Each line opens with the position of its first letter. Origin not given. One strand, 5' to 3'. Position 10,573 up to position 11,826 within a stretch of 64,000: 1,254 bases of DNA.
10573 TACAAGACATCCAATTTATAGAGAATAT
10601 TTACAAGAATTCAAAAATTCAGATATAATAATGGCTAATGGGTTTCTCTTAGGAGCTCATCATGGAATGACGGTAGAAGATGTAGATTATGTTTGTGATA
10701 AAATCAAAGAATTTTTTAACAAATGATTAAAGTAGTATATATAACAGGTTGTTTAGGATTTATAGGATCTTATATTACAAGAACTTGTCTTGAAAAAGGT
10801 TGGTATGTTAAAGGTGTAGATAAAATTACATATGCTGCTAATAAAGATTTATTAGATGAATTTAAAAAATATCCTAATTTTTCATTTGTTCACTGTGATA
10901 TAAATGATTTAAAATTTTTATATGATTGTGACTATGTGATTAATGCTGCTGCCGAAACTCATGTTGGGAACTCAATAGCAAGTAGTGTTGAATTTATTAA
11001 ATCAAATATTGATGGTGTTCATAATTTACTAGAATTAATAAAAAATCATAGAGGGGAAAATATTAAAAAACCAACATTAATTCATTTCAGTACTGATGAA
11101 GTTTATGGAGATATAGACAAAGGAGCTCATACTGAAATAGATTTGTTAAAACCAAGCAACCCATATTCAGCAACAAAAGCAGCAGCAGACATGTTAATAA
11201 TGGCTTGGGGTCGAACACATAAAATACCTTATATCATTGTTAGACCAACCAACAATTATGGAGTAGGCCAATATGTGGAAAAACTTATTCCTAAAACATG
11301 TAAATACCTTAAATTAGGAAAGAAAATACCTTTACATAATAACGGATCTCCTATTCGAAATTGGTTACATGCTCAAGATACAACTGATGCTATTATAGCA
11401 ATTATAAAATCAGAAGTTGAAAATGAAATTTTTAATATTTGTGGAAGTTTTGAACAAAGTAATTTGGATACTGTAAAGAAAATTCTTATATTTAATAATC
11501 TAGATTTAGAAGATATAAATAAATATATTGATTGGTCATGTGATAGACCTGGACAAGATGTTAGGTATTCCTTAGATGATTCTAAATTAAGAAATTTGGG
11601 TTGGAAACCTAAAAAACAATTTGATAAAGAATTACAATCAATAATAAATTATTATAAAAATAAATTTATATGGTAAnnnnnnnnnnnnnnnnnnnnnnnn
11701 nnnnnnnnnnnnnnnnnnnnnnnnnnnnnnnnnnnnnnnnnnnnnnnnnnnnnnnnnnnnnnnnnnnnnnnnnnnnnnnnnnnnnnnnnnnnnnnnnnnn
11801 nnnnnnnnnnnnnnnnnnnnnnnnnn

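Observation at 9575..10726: DegT-family enzyme with Lys-to-His substitution at the PLP position (predicted 3-dehydratase, not aminotransferase)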

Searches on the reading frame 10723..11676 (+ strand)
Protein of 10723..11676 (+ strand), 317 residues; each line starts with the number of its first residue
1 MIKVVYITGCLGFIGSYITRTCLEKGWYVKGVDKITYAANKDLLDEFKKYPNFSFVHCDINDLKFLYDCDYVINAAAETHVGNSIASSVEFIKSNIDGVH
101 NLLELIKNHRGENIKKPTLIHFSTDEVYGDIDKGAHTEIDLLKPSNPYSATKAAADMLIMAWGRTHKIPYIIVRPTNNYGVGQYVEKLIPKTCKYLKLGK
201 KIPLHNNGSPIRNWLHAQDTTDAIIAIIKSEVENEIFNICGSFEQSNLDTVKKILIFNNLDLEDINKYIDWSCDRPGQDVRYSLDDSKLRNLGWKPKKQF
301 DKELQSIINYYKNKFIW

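Call 4: search_protein_families(library=pfam, proteins=[window:10723-11676:+])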
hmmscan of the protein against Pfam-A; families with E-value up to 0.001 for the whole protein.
window:10723-11676:+ (317 aa): 7 families
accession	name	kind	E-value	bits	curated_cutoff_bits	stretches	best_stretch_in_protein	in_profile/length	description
PF16363.11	GDP_Man_Dehyd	-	5.1e-56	191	27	1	7-304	2-329/332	GDP-mannose 4,6 dehydratase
PF01370.27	Epimerase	-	2.7e-49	168.2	20.9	1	5-240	1-240/240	NAD dependent epimerase/dehydratase family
PF01073.25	3Beta_HSD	-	1.6e-13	50.8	22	1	7-229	2-230/280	3-beta hydroxysteroid dehydrogenase/isomerase family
PF07993.18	NAD_binding_4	-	2.1e-11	43.9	20.1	1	67-177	87-206/258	Male sterility protein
PF04321.23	RmlD_sub_bind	-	4.4e-11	42.8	27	1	5-311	3-285/287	RmlD substrate binding domain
PF02719.21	Polysacc_synt_2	-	1.2e-07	31.7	20.2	1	5-237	1-226/293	Polysaccharide biosynthesis protein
PF00106.31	adh_short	-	0.00011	22.2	26.6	0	3-64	1-62/195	short chain dehydrogenase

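Call 5: search_protein_families(library=ncbifam, proteins=[window:10723-11676:+])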
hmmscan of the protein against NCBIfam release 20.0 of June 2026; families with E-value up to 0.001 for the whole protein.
window:10723-11676:+ (317 aa): 22 families
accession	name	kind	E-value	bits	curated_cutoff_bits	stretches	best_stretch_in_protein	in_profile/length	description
TIGR01181.1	dTDP_gluc_dehyt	equivalog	4e-90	302.1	365.1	1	6-316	3-316/321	dTDP-glucose 4,6-dehydratase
NF007490.0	PRK10084.1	subfamily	1.4e-56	192.1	649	1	5-315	3-338/361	dTDP-glucose 4,6-dehydratase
NF007582.0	PRK10217.1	equivalog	2.7e-56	191.2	698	1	3-315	2-335/355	dTDP-glucose 4,6-dehydratase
TIGR04180.1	EDH_00030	hypoth_equivalog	1.1e-33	116.5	475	1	5-296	1-294/297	NAD-dependent 4,6-dehydratase LegB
TIGR01179.1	galE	equivalog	2e-22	79.5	262.3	1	5-306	2-320/332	UDP-glucose 4-epimerase GalE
TIGR02622.1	CDP_4_6_dhtase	equivalog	1.1e-21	77.4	278.45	1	3-315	5-334/352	CDP-glucose 4,6-dehydratase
NF008872.0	PRK11908.1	equivalog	6.3e-13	48.5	294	1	3-314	2-338/349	bifunctional UDP-4-keto-pentose/UDP-xylose synthase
NF047922.1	GDPFucSynFcl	equivalog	3.2e-12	46.5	500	1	88-311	74-301/308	GDP-L-fucose synthase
TIGR01472.1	gmd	equivalog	6.5e-12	45.3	415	1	3-252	1-262/342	GDP-mannose 4,6-dehydratase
TIGR02197.1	heptose_epim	equivalog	9.8e-10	38.1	274.6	1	6-253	2-255/316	ADP-glyceromanno-heptose 6-epimerase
NF007956.0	PRK10675.1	subfamily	1.3e-09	37.6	394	1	5-156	3-157/338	UDP-glucose 4-epimerase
NF011728.1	PRK15181.1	equivalog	8.2e-09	34.9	760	1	5-219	18-240/348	Vi polysaccharide biosynthesis UDP-N-acetylglucosaminuronic acid C-4 epimerase TviC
NF005998.1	PRK08125.1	equivalog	2.2e-07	29.6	777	1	4-256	317-582/649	bifunctional UDP-4-amino-4-deoxy-L-arabinose formyltransferase/UDP-glucuronic acid oxidase ArnA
TIGR01214.1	rmlD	equivalog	2.7e-07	30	224.05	1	5-252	2-220/285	dTDP-4-dehydrorhamnose reductase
TIGR03589.1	PseB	equivalog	5.3e-07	28.9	407.75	1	3-180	5-170/324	UDP-N-acetylglucosamine 4,6-dehydratase (inverting)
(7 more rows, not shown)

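Call 71: search_solved_structures(query=window:10723-11676:+, max_evalue=1e-30, show_alignments=1)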
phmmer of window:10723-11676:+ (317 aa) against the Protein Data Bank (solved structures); distinct sequences matched with E-value up to 1e-30: 10.
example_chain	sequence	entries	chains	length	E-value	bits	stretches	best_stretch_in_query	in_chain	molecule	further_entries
2hun_A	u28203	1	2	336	4.2e-70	239.7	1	6-317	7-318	336aa long hypothetical dTDP-glucose 4,6-dehydratase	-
6bi4_A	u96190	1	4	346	1.5e-55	191.9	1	5-315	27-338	dTDP-glucose 4,6-dehydratase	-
1g1a_A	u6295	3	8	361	1.9e-53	185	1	5-313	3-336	DTDP-D-GLUCOSE 4,6-DEHYDRATASE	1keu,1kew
8shh_A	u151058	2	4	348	4.9e-52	180.4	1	4-314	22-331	dTDP-glucose 4,6-dehydratase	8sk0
8du1_A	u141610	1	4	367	1.9e-51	178.5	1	3-315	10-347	dTDP-glucose 4,6-dehydratase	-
1bxk_A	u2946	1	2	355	2.2e-50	174.9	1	4-313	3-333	PROTEIN (DTDP-GLUCOSE 4,6-DEHYDRATASE)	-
1r66_A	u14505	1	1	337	9.8e-49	169.5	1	6-314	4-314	TDP-glucose-4,6-dehydratase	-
1r6d_A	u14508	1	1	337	1.3e-47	165.8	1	6-314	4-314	TDP-glucose-4,6-dehydratase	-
6vlo_A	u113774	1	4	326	4.7e-46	160.7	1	3-312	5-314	Putative dTDP-D-glucose 4,6-dehydratase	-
1kep_A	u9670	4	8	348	6.2e-38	134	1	3-316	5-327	dTDP-D-glucose 4,6-dehydratase | DTDP-GLUCOSE 4,6-DEHYDRATASE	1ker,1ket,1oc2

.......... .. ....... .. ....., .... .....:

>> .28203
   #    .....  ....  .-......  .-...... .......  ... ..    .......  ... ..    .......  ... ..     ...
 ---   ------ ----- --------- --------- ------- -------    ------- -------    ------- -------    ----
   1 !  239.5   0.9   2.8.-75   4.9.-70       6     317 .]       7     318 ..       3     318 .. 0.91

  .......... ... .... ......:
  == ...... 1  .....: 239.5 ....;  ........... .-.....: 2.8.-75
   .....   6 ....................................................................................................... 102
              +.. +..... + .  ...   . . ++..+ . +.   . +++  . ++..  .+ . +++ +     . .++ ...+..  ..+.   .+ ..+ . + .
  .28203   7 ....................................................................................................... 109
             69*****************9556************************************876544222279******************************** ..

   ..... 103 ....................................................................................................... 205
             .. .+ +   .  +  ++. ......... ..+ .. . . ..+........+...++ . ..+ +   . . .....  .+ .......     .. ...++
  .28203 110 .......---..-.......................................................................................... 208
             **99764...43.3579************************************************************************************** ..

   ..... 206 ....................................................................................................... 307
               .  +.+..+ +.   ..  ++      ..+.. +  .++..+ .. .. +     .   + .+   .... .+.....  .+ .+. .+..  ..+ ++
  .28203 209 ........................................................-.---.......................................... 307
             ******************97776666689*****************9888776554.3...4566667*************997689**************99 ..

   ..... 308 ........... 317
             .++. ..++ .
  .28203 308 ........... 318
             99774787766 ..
